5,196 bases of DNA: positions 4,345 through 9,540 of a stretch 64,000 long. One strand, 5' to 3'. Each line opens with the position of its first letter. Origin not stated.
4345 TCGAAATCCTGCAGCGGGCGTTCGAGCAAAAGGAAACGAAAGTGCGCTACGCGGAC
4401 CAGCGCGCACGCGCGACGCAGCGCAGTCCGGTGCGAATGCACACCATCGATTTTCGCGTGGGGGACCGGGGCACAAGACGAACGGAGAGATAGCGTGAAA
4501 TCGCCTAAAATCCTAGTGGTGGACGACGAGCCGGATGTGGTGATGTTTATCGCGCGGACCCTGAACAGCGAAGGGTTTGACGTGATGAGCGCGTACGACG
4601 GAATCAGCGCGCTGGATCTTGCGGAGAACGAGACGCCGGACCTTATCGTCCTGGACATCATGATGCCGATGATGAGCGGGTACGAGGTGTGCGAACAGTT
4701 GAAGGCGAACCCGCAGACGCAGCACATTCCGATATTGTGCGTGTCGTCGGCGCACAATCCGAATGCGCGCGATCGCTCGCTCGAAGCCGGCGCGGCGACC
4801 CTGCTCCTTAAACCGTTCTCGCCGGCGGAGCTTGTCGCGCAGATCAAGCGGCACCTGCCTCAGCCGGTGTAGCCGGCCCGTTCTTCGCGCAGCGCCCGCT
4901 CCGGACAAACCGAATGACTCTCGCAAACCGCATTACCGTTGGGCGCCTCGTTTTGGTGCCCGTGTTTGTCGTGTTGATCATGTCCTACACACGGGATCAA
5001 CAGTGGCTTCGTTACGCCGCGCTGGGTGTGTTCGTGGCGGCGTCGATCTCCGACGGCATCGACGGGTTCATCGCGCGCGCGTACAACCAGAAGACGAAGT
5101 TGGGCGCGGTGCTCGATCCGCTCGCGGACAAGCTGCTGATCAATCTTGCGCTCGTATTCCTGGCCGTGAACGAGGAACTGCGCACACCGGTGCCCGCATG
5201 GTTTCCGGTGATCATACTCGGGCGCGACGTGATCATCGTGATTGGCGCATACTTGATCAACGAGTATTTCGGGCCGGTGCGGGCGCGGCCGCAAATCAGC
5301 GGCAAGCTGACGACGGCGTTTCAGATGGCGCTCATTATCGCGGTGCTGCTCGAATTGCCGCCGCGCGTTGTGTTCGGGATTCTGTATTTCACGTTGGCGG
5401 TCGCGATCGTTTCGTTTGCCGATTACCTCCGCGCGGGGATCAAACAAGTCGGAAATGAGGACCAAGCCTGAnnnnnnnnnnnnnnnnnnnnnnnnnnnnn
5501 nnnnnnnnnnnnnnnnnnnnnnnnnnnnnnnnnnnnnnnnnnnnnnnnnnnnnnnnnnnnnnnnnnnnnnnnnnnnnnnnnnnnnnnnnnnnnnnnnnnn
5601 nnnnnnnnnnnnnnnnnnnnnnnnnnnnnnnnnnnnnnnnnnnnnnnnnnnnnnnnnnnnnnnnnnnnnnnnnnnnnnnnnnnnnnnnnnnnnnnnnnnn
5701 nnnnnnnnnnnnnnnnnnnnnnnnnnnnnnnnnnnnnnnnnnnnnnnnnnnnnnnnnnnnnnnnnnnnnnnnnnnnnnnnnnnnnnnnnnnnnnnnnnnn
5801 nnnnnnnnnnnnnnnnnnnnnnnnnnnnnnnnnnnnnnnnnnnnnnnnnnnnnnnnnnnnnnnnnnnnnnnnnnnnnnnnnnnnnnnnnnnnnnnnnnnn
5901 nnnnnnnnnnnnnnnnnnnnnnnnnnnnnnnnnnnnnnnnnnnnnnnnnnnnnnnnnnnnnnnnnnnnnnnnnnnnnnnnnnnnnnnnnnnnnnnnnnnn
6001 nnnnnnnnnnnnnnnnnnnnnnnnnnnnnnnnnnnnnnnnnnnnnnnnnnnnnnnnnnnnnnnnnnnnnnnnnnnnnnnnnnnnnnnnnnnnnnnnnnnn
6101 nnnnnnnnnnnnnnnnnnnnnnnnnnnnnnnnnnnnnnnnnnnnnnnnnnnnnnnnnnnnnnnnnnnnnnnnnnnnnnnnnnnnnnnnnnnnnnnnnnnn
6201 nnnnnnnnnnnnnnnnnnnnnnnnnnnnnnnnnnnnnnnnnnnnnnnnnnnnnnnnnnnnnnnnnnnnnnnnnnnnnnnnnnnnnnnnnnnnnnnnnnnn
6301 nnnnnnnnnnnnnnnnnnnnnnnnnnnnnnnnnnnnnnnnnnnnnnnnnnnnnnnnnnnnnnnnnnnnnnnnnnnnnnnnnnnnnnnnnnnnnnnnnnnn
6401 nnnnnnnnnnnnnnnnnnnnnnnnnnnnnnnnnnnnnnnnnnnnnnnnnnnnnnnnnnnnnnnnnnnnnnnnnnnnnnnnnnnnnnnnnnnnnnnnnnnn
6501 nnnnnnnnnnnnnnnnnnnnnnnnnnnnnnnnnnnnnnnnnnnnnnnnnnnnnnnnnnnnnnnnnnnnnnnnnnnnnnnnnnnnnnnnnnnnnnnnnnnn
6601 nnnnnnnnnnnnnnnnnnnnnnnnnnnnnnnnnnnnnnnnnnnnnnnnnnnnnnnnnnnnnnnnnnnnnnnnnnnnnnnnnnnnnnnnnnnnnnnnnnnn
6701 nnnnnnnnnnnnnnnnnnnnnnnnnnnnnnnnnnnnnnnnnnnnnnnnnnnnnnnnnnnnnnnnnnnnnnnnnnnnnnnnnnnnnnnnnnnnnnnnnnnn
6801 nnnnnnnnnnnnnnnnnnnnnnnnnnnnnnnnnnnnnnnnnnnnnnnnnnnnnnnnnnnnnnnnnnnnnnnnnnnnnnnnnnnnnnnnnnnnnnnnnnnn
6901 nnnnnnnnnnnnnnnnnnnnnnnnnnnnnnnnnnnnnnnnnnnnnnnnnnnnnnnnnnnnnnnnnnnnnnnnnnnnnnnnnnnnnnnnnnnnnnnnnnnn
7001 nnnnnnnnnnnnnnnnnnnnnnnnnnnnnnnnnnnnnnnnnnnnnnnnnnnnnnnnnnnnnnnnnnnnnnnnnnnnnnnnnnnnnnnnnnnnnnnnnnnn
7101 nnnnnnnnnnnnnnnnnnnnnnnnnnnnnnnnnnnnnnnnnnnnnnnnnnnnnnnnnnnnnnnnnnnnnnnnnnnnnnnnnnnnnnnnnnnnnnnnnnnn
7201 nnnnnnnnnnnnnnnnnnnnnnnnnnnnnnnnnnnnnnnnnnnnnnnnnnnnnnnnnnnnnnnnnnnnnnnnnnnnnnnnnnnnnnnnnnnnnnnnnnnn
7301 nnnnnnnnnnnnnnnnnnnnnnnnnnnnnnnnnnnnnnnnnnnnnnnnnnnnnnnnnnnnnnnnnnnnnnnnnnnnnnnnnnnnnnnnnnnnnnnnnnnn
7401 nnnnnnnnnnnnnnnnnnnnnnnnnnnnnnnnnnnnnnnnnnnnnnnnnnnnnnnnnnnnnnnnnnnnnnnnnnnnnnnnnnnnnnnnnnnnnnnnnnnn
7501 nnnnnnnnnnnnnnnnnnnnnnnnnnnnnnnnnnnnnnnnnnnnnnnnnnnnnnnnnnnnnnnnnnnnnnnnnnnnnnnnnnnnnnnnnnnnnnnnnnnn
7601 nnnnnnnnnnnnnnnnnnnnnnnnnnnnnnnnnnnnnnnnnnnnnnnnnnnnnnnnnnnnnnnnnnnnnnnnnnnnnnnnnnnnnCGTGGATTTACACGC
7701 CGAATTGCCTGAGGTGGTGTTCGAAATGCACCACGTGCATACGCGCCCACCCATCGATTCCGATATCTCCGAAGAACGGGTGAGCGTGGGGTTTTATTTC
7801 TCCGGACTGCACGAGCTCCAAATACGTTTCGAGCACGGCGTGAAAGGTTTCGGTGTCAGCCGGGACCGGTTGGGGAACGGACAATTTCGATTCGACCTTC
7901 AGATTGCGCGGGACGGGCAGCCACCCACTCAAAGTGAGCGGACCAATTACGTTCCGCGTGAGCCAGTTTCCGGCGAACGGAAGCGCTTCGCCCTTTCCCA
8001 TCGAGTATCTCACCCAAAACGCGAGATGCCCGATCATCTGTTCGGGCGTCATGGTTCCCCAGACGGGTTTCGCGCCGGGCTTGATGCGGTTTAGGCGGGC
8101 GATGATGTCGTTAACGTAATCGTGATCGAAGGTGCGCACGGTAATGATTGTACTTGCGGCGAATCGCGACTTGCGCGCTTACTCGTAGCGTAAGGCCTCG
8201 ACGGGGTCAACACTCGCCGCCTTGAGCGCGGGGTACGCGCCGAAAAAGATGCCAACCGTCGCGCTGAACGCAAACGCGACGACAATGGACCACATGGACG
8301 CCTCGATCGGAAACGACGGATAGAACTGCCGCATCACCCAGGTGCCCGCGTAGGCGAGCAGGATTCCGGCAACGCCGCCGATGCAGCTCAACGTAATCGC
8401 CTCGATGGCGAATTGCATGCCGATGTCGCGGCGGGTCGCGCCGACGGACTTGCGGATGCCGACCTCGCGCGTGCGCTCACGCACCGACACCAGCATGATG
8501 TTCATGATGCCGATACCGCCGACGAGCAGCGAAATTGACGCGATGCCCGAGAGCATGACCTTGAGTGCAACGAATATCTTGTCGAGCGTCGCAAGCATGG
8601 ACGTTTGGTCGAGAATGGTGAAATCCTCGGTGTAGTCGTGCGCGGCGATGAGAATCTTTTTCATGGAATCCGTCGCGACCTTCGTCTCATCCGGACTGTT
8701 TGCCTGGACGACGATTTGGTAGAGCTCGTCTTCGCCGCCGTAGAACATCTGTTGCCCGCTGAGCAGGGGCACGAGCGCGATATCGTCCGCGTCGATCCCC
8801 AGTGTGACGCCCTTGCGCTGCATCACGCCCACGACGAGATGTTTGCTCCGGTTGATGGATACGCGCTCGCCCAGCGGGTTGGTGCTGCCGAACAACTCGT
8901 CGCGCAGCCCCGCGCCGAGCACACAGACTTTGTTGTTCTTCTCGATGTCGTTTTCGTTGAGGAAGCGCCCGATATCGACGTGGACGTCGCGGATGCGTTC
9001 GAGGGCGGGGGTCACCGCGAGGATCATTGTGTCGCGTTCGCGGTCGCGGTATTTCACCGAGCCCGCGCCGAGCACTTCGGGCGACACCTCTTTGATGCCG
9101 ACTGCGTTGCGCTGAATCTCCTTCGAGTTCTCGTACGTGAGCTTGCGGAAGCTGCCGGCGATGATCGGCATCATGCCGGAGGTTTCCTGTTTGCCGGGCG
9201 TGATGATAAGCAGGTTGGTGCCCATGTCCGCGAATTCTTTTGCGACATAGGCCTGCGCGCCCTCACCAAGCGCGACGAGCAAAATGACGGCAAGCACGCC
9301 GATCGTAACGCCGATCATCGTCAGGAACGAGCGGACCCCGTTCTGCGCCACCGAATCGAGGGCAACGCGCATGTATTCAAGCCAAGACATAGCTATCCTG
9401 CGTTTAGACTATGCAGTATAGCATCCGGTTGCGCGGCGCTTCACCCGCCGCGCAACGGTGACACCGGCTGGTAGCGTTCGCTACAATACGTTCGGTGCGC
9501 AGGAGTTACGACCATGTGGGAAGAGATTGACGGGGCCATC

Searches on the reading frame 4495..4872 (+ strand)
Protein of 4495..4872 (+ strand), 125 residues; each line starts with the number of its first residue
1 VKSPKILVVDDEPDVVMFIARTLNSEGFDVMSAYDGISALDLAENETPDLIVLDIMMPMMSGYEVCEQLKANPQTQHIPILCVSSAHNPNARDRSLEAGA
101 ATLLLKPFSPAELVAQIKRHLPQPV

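Call 53: search_protein_families(library=pfam, proteins=[window:4495-4872:+], max_evalue=0.00001)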
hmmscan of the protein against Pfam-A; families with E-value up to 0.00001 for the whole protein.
window:4495-4872:+ (125 aa): 1 family
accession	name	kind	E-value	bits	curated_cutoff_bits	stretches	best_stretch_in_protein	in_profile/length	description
PF00072.30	Response_reg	-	1.1e-29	103.2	30.2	1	6-117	1-110/111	Response regulator receiver domain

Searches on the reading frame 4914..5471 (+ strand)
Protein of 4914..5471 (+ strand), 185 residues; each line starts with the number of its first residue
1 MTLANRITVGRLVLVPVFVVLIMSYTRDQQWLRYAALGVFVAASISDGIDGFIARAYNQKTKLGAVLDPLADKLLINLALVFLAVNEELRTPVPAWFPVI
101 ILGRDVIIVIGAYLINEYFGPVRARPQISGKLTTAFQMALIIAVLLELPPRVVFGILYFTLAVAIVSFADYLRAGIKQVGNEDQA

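Call 53: search_protein_families(library=pfam, proteins=[window:4914-5471:+], max_evalue=0.00001)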
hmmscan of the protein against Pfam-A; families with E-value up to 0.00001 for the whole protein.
window:4914-5471:+ (185 aa): 1 family
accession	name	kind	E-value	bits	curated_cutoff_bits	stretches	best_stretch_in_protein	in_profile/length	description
PF01066.26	CDP-OH_P_transf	-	2.1e-35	122.8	22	1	1-165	1-151/152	CDP-alcohol phosphatidyltransferase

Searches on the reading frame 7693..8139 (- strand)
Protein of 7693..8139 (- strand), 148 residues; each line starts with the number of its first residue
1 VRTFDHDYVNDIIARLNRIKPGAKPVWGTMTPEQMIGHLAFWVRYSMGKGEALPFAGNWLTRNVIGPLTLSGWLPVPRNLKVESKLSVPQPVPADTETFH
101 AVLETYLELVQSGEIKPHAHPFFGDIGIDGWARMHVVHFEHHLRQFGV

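Call 53: search_protein_families(library=pfam, proteins=[window:7693-8139:-], max_evalue=0.00001)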
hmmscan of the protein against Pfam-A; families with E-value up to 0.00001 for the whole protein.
window:7693-8139:- (148 aa): 1 family
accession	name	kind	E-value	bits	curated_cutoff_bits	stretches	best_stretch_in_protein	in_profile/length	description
PF07606.16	DUF1569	-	5.8e-09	36.7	21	1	8-146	11-149/152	Protein of unknown function (DUF1569)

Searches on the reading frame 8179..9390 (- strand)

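Call 53: search_protein_families(library=pfam, proteins=[window:8179-9390:-], max_evalue=0.00001)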
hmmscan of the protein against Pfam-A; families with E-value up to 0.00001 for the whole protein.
window:8179-9390:- (403 aa): 2 families
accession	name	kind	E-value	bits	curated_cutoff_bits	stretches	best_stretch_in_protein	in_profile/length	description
PF12704.14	MacB_PCD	-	1.1e-41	143.9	27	1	21-245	1-206/207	MacB-like periplasmic core domain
PF02687.27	FtsX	-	4.4e-23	82.1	25.5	1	283-395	3-119/120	FtsX-like permease C-terminal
